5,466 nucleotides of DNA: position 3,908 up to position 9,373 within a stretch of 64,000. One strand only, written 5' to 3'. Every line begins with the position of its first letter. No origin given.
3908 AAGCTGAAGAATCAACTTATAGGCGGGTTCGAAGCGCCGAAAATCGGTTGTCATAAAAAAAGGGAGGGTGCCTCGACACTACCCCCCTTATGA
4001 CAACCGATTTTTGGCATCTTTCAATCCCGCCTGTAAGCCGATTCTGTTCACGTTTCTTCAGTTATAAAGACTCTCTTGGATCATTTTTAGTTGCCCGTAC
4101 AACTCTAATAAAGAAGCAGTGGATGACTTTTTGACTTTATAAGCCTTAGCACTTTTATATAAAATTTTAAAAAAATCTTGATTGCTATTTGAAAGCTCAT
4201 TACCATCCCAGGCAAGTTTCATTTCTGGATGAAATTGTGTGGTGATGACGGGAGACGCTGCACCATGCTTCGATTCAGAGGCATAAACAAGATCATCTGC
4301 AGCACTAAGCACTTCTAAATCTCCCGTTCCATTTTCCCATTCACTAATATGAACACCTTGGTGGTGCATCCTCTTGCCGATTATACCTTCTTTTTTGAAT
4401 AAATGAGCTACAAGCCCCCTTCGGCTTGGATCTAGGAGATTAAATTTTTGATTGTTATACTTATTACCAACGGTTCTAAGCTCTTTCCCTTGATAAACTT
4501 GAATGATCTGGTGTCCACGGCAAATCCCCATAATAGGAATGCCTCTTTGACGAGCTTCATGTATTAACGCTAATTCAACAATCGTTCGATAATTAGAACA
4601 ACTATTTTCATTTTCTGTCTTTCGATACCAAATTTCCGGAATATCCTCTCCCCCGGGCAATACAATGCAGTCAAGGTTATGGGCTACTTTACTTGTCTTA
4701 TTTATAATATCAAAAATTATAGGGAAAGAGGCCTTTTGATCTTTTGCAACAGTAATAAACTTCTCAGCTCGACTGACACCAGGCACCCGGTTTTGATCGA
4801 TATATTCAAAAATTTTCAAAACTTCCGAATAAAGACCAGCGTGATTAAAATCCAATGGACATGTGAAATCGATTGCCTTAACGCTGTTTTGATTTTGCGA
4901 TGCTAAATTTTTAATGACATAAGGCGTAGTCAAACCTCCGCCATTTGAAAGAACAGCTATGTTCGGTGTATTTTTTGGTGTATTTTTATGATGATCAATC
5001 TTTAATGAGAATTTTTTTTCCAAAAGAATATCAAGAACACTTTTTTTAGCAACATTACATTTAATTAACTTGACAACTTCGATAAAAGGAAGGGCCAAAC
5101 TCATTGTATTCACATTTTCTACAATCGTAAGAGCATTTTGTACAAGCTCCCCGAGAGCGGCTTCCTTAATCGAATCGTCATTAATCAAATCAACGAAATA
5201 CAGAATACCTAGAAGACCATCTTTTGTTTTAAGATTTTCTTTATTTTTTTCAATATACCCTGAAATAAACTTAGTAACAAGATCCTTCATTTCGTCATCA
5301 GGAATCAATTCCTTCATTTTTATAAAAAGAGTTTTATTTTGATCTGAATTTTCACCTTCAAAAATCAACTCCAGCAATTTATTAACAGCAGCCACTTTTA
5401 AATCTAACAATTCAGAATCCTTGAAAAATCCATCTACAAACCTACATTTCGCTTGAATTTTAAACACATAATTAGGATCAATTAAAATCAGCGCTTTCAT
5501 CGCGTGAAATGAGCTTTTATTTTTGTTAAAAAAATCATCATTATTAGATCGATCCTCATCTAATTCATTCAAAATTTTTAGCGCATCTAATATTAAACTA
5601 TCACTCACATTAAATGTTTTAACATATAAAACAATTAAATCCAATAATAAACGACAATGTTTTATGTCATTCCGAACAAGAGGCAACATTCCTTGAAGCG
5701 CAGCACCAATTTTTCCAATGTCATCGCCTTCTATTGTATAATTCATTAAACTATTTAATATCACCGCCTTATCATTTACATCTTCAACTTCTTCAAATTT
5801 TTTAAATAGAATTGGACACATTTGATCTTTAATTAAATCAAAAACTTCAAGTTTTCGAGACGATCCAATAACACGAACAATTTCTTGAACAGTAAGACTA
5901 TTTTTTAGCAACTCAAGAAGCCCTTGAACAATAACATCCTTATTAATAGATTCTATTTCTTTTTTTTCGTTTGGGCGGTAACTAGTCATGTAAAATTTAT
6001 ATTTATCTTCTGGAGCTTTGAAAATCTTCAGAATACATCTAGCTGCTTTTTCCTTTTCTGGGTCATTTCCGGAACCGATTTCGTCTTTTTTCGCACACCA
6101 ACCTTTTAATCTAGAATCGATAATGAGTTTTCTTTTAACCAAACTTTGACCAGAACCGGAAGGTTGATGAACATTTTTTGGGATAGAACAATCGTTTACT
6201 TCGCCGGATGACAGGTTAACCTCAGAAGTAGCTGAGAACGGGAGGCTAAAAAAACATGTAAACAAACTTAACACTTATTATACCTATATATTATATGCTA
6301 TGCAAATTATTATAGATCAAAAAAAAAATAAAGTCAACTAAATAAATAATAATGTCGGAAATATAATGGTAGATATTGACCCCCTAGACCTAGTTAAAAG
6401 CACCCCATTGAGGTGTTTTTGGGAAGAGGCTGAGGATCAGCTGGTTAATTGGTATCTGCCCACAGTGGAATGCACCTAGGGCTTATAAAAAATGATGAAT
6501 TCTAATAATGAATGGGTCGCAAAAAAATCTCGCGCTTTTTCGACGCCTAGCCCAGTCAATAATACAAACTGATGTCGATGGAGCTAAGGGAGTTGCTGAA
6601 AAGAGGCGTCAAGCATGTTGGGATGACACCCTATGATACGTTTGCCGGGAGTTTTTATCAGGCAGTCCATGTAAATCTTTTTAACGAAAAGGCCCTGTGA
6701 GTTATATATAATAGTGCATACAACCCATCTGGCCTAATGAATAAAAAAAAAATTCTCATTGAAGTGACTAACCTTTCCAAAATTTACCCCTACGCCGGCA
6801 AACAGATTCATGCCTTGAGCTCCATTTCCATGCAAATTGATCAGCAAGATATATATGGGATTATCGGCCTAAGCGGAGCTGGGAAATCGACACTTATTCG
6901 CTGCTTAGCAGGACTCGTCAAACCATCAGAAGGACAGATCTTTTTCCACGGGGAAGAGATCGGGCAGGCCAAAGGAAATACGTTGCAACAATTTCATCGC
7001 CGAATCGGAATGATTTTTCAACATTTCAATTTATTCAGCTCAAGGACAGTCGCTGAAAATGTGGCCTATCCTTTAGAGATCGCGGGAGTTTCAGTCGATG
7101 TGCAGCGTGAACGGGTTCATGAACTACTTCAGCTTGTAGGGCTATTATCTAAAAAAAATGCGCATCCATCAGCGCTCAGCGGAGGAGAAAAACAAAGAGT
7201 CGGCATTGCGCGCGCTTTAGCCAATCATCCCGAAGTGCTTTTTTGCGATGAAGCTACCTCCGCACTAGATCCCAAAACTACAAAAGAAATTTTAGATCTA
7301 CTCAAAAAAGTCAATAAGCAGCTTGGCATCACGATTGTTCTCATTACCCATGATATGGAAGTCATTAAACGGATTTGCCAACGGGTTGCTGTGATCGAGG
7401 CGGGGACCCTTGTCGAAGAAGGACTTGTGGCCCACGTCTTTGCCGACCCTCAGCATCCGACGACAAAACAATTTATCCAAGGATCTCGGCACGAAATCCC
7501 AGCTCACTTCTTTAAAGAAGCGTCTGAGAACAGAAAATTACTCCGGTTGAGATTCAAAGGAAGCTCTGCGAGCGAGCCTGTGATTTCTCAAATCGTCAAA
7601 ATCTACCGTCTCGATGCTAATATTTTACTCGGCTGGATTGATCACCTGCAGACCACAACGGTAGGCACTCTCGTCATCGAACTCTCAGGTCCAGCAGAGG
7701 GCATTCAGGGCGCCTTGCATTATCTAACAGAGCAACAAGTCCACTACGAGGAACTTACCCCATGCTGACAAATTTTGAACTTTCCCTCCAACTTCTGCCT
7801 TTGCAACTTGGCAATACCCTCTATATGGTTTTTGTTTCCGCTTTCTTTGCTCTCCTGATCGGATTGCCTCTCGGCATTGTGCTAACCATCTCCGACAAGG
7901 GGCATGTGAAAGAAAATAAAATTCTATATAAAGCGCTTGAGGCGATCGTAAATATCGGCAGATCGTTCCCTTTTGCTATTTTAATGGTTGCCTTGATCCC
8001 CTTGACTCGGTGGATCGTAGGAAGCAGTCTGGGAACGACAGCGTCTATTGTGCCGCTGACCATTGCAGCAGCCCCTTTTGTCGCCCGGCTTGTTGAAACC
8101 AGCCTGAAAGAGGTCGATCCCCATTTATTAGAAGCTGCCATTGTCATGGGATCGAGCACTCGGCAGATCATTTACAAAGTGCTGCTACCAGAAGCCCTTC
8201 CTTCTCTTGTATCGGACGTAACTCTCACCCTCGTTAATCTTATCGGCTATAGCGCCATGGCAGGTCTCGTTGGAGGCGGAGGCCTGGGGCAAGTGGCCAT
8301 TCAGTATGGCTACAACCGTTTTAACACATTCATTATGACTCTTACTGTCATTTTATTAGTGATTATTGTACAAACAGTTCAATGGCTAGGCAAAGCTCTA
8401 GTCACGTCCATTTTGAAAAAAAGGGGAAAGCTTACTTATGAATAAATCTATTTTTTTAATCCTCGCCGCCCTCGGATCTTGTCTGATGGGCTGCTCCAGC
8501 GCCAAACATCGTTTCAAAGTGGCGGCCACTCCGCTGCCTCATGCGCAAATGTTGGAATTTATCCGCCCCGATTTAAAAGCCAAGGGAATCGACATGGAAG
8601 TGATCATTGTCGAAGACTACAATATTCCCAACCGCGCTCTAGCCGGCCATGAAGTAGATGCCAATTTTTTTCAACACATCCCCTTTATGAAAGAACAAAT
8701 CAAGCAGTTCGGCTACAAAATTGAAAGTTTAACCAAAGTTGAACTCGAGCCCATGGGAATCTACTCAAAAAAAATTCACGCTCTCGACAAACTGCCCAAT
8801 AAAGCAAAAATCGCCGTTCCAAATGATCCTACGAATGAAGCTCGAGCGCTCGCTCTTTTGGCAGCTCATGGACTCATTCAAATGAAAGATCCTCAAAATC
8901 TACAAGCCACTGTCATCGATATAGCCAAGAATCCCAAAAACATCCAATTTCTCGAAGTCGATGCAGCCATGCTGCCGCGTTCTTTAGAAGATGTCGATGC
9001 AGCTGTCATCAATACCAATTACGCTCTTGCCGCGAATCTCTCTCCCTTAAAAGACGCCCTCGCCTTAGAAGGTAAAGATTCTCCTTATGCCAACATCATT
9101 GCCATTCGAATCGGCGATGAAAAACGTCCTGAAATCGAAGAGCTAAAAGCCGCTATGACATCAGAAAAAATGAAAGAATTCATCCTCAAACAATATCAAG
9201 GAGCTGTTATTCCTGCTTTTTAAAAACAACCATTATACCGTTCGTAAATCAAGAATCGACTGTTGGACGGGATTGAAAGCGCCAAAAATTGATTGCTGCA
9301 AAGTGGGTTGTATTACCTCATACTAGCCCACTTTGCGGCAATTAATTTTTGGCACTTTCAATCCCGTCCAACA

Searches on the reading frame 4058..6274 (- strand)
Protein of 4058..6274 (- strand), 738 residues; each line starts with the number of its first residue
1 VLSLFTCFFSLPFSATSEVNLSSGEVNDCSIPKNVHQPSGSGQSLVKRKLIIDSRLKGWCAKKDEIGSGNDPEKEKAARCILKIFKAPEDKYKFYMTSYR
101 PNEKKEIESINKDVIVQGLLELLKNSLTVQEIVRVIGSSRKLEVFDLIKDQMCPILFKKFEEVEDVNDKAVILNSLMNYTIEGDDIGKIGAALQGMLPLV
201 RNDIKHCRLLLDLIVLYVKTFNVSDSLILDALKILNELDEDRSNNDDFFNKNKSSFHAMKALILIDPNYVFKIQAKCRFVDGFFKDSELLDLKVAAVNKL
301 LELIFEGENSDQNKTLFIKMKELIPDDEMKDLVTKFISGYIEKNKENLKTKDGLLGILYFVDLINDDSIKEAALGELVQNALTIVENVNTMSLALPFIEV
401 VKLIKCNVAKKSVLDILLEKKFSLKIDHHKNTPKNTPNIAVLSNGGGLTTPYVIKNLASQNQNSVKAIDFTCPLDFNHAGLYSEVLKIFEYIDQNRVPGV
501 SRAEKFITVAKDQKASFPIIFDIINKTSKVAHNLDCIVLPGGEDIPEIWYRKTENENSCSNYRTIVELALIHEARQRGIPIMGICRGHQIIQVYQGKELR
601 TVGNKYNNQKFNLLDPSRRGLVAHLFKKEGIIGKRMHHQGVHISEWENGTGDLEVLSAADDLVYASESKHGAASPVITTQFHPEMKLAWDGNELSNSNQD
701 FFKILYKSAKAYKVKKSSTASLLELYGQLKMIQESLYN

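Call 8: search_protein_families(library=pfam, proteins=[window:4058-6274:-], max_evalue=0.001)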
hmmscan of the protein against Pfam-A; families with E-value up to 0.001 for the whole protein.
window:4058-6274:- (738 aa): 2 families
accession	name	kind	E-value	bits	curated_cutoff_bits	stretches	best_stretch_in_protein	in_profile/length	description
PF07722.19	Peptidase_C26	-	6.2e-18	65.8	20.5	1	518-684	40-219/219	Peptidase C26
PF00117.34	GATase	-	4.1e-12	46.6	22.8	1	532-694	41-182/190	Glutamine amidotransferase class-I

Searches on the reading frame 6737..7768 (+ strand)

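Call 8: search_protein_families(library=pfam, proteins=[window:6737-7768:+], max_evalue=0.001)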
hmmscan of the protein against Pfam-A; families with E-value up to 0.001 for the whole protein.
window:6737-7768:+ (343 aa): 6 families
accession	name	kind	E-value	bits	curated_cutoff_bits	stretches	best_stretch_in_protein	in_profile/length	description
PF00005.33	ABC_tran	-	1.3e-36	126.6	25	1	27-175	1-137/137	ABC transporter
PF09383.16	NIL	-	2.1e-23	82.4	24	1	267-339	1-73/73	NIL domain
PF13304.12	AAA_21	-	1.6e-08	35.4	27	1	162-210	255-303/304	AAA domain, putative AbiEii toxin, Type IV TA system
PF02463.25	SMC_N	-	1.3e-07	31.7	40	1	124-217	115-209/220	RecF/RecN/SMC N terminal domain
PF13401.12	AAA_22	-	2e-05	25.4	27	1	36-205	4-123/130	AAA domain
PF13555.12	AAA_29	-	0.00074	19.7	27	0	31-65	16-50/61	P-loop containing region of AAA domain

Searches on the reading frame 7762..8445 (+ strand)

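Call 8: search_protein_families(library=pfam, proteins=[window:7762-8445:+], max_evalue=0.001)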
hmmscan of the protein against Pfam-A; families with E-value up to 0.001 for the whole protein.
window:7762-8445:+ (227 aa): 1 family
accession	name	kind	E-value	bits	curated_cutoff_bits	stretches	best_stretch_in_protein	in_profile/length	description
PF00528.27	BPD_transp_1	-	6.7e-22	78.6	26.4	1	34-204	1-169/184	Binding-protein-dependent transport system inner membrane component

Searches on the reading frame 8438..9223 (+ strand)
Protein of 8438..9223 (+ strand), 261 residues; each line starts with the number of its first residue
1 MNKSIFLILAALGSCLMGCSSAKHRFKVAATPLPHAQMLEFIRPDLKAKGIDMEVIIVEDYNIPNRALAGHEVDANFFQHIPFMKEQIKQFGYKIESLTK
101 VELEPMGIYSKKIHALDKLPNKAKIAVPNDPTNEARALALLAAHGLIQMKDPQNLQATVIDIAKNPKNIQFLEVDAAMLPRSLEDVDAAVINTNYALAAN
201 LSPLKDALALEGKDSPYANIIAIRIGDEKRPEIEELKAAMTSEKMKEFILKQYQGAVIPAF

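Call 8: search_protein_families(library=pfam, proteins=[window:8438-9223:+], max_evalue=0.001)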
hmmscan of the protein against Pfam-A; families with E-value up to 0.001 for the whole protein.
window:8438-9223:+ (261 aa): 1 family
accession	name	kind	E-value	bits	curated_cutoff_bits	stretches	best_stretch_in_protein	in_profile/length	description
PF03180.19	Lipoprotein_9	-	7.6e-89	297.4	27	1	27-261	2-236/236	NlpA lipoprotein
